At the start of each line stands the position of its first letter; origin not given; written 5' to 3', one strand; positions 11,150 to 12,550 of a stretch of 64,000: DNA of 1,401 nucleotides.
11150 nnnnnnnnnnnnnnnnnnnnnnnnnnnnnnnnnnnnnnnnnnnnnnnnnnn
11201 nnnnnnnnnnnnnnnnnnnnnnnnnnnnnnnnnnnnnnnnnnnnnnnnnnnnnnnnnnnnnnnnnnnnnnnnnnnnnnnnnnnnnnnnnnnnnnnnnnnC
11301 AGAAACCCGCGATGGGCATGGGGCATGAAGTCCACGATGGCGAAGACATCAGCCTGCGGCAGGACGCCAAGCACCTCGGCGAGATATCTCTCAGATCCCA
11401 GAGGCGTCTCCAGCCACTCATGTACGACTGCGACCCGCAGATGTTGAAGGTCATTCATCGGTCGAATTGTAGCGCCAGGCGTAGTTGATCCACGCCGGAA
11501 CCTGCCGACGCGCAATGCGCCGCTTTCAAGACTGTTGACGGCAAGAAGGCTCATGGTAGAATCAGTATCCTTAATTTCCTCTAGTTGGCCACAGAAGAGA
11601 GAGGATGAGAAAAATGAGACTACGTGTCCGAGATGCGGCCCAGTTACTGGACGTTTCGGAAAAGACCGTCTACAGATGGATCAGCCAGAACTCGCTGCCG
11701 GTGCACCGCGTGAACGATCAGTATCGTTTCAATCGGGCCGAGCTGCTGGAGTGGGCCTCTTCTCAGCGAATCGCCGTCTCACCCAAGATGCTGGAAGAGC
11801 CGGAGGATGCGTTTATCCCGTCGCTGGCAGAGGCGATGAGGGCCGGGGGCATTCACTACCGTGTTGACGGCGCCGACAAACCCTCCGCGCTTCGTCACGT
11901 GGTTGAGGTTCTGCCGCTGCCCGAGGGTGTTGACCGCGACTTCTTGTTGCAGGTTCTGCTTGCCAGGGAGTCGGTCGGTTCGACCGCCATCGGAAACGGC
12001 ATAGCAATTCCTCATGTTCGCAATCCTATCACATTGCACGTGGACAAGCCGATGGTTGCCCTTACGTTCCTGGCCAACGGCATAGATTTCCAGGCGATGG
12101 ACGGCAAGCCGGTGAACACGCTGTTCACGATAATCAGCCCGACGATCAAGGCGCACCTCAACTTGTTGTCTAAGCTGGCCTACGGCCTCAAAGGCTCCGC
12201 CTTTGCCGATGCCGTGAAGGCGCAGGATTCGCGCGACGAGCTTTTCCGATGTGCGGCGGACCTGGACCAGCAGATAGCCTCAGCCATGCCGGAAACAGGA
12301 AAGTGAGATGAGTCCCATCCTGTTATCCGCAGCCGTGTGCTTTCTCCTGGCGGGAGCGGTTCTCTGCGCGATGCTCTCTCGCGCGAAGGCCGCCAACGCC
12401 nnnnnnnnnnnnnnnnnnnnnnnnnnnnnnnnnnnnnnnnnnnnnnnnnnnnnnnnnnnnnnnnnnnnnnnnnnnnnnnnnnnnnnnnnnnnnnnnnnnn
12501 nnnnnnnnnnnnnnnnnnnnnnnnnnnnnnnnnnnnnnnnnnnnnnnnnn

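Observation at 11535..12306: HTH plus PTS-EIIA(Ntr/Fru-type) hybrid regulator heads the Ehr-like operon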

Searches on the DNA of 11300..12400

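Call 64: search_rna_families(source=window, start=11300, end=12400, threshold=evalue, max_evalue=1)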
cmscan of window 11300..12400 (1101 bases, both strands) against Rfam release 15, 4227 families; matches with E-value up to 1: 1.
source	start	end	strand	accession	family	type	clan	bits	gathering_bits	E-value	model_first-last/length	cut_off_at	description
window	12237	12311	+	RF01537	TB11Cs2H1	Gene; snRNA; snoRNA; HACA-box;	-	18.4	40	0.98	1-70/70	no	Trypanosomatid snoRNA TB11Cs2H1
